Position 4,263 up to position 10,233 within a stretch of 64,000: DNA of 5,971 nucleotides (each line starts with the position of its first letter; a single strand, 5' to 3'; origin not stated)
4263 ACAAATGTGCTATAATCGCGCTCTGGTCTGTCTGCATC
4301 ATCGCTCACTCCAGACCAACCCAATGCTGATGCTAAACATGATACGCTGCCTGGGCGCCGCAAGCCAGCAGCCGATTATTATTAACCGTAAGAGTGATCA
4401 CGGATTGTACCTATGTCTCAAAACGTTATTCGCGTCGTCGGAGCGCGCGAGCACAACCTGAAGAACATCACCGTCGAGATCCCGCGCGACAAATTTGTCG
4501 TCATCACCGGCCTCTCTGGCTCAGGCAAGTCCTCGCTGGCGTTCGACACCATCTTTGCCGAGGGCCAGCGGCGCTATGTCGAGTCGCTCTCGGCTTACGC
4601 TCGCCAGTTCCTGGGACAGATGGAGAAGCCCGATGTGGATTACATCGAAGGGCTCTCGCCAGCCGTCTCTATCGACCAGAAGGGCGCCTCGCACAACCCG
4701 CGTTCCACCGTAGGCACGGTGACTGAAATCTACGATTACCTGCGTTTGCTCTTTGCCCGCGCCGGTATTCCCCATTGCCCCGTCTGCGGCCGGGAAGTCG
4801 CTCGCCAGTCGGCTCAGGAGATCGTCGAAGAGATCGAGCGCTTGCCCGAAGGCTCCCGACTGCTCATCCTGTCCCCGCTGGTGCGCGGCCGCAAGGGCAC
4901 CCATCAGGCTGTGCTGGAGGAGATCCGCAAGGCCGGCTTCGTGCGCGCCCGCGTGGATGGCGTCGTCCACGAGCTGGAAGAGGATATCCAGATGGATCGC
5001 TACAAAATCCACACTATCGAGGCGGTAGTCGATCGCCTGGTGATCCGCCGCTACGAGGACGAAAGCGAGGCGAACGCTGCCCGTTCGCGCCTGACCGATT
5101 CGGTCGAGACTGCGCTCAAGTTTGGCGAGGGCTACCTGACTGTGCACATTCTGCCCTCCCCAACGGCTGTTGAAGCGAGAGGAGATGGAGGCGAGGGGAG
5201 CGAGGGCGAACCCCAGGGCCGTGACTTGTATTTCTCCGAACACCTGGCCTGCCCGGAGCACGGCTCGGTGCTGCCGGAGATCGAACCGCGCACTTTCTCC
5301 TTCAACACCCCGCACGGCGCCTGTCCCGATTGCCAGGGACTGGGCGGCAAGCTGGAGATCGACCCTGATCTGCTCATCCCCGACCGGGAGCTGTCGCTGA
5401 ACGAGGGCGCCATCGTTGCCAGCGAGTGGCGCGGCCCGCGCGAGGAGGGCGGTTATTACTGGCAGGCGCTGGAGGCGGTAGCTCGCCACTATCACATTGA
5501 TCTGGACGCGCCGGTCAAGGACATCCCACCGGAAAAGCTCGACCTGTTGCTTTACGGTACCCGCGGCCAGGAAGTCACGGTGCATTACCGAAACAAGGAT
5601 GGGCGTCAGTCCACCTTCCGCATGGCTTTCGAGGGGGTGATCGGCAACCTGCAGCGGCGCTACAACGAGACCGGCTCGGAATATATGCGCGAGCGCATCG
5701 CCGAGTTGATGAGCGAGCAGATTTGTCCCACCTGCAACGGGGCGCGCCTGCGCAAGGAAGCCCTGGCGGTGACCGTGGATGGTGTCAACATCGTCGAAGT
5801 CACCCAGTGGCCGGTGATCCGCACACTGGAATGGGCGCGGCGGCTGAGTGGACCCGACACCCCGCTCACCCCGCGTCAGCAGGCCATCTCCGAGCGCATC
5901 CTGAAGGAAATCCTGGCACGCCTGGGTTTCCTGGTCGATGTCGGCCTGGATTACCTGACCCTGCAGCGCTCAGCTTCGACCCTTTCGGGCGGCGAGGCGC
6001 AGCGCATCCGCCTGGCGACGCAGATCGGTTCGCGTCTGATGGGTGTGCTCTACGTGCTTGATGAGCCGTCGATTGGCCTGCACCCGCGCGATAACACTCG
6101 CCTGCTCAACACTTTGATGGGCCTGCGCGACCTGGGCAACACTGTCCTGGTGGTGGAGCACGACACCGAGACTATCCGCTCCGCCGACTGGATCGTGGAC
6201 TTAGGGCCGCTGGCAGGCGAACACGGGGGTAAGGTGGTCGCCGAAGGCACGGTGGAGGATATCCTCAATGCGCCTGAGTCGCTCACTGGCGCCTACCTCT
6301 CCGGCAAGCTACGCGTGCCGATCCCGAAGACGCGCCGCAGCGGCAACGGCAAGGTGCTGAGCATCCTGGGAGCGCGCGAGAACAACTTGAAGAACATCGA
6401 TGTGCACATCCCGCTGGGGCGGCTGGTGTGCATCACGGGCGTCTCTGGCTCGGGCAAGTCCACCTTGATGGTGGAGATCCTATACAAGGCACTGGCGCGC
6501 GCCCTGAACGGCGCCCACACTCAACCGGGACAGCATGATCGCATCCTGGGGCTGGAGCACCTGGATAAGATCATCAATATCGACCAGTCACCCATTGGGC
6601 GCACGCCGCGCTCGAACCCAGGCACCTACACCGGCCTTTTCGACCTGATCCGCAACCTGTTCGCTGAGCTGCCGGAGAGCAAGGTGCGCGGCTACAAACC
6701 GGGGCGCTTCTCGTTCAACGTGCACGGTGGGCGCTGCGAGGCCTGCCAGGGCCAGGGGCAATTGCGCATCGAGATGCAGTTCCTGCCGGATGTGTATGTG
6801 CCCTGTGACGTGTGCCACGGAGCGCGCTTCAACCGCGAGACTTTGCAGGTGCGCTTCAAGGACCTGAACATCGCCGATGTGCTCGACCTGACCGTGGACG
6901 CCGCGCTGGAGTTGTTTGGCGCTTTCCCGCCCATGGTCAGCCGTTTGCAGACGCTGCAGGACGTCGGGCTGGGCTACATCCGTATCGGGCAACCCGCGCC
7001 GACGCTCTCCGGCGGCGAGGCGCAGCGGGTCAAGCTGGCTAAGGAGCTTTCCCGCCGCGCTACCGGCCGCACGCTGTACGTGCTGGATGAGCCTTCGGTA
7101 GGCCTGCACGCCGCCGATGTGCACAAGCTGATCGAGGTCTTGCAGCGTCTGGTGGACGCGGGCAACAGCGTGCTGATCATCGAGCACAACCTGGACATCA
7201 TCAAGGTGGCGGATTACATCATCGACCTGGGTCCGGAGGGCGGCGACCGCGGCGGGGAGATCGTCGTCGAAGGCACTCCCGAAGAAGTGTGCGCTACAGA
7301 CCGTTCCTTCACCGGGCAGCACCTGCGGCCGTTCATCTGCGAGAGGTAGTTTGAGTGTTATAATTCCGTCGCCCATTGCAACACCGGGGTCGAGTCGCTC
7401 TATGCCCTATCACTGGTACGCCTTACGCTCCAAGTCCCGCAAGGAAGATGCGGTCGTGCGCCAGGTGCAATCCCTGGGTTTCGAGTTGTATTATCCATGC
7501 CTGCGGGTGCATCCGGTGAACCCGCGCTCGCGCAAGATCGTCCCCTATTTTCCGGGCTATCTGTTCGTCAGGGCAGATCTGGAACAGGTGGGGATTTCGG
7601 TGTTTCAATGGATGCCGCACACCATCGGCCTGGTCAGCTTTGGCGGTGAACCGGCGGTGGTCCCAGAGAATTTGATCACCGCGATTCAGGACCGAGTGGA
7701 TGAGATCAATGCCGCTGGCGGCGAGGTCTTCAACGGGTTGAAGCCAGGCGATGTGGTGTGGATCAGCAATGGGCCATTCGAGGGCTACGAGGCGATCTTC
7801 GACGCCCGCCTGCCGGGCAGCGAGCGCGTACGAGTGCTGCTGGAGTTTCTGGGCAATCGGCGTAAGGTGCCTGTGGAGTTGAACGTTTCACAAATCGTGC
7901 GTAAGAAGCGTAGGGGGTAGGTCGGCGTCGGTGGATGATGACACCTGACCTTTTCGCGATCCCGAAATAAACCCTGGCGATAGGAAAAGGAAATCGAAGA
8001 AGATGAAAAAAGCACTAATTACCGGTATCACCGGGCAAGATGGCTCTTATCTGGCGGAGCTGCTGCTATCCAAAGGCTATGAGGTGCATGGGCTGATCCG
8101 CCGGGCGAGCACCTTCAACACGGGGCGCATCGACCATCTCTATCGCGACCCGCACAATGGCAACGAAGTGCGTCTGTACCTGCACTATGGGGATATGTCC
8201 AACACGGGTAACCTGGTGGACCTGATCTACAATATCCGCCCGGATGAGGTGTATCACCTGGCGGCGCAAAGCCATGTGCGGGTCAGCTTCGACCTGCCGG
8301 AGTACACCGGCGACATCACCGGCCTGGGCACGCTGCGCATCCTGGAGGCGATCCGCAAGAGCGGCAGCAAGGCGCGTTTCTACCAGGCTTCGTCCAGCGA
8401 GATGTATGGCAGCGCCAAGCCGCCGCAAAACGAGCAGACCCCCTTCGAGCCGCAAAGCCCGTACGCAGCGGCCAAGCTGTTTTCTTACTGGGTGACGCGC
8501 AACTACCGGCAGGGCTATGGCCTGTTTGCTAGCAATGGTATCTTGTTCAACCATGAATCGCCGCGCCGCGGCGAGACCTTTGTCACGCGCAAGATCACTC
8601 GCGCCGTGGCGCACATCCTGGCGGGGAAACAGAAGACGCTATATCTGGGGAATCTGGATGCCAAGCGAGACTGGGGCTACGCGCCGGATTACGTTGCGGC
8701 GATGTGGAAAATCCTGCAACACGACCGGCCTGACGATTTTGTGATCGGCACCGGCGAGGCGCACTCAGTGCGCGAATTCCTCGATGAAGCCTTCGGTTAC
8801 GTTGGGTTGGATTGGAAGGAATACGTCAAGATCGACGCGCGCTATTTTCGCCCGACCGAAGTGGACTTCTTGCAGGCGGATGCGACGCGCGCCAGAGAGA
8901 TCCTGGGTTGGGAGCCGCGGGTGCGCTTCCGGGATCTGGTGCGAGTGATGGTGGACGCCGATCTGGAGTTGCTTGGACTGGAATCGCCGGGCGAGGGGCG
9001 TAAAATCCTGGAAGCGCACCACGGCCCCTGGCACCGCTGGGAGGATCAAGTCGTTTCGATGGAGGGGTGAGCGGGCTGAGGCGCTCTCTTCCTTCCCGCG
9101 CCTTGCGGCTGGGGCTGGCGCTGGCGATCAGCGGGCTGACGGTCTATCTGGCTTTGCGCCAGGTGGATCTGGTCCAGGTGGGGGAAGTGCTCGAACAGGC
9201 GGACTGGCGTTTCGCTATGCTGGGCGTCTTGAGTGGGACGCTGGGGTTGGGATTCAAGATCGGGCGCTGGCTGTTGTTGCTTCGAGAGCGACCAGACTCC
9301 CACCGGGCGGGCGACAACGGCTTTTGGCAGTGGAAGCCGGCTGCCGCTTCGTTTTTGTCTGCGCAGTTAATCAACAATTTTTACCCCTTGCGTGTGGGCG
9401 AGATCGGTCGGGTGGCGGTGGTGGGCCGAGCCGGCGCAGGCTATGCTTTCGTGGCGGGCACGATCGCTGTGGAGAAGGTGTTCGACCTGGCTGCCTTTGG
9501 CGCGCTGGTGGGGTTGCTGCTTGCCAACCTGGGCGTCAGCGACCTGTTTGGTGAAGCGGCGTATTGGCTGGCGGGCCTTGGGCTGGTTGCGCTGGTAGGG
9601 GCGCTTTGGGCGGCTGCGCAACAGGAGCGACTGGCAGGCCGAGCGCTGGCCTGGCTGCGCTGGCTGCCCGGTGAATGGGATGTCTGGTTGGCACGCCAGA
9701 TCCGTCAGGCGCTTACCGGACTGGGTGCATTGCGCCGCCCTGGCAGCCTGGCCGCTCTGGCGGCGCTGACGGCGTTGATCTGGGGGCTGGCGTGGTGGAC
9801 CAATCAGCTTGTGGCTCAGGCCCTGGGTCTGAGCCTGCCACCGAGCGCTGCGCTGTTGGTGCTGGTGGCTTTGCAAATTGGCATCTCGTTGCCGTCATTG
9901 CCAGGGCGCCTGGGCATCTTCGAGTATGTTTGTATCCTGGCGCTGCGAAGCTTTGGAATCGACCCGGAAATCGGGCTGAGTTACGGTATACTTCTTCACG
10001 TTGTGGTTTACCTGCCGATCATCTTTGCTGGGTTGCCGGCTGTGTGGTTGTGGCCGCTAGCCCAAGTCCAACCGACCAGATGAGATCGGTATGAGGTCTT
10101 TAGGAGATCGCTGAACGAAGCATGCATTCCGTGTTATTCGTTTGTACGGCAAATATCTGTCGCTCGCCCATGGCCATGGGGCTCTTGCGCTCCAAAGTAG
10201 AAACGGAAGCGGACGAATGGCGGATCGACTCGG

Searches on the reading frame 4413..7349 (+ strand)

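Call 69: search_protein_families(library=pfam, proteins=[window:4413-7349:+], max_evalue=0.00001)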
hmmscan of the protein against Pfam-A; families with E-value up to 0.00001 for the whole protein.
window:4413-7349:+ (978 aa): 10 families
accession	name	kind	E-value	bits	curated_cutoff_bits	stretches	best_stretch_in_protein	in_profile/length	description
PF17755.6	UvrA_DNA-bind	-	1.1e-38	132.4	23.2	1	317-430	1-109/110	UvrA DNA-binding domain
PF17760.6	UvrA_inter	-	2.6e-34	117.8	23.3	1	132-246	1-107/109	UvrA interaction domain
PF00005.33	ABC_tran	-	1.1e-19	71.8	25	0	659-688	1-30/137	ABC transporter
PF02463.25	SMC_N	-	1.8e-10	41.1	40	0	17-52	14-50/220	RecF/RecN/SMC N terminal domain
PF13191.12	AAA_16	-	3.5e-10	41.1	32.6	0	666-710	21-62/167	AAA ATPase domain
PF13304.12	AAA_21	-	8.8e-09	36.3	27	0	862-913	235-286/304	AAA domain, putative AbiEii toxin, Type IV TA system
PF13555.12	AAA_29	-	3.9e-08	33.4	27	0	665-692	18-48/61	P-loop containing region of AAA domain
PF20703.3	nSTAND1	-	9e-07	29.3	27.1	0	12-43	19-50/379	Novel STAND NTPase 1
PF20720.3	nSTAND3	-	3e-06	27.5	27.2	0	670-696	18-44/155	Novel STAND NTPase 3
PF13481.12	AAA_25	-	7.1e-06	26.2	27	0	661-694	25-58/195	AAA domain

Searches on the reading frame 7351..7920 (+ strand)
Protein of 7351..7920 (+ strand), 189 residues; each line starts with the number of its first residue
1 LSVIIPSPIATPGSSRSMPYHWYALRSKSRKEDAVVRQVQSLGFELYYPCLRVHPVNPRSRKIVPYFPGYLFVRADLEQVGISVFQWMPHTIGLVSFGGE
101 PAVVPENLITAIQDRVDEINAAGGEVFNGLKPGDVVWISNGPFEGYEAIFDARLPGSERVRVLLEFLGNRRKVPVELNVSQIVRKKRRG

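Call 69: search_protein_families(library=pfam, proteins=[window:7351-7920:+], max_evalue=0.00001)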
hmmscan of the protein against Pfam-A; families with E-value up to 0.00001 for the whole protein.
window:7351-7920:+ (189 aa): 1 family
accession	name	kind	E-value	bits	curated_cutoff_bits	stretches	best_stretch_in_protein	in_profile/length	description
PF02357.24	NusG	-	8.4e-16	58.7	22.2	1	21-112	2-92/93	Transcription termination factor nusG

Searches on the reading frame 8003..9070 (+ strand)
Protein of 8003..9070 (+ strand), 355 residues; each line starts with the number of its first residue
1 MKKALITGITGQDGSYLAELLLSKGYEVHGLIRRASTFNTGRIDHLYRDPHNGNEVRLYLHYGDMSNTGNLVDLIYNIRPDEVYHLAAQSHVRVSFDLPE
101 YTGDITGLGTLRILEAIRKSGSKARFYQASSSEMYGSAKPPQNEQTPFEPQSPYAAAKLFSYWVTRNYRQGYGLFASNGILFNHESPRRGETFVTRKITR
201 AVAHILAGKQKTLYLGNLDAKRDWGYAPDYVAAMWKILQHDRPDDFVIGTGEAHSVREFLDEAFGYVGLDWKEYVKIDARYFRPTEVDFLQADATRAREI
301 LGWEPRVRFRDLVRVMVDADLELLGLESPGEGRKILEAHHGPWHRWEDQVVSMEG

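Call 22: search_protein_families(library=pfam, proteins=[window:8003-9070:+], max_evalue=0.001)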
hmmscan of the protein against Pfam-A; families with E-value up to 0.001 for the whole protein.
window:8003-9070:+ (355 aa): 3 families
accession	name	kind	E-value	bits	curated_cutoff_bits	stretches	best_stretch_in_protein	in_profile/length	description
PF16363.11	GDP_Man_Dehyd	-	7.7e-142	473.1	27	1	5-316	1-332/332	GDP-mannose 4,6 dehydratase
PF01370.27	Epimerase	-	3.2e-75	253.1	20.9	1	4-249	1-240/240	NAD dependent epimerase/dehydratase family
PF04321.23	RmlD_sub_bind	-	2.2e-05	24.1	27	1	3-159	2-130/287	RmlD substrate binding domain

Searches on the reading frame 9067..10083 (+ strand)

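Call 22: search_protein_families(library=pfam, proteins=[window:9067-10083:+], max_evalue=0.001)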
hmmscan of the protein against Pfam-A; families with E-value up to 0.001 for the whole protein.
window:9067-10083:+ (338 aa): 1 family
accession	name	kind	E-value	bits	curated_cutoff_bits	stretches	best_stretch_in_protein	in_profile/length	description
PF03706.18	LPG_synthase_TM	-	7.2e-34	118.1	33.4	1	17-322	3-302/302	Lysylphosphatidylglycerol synthase TM region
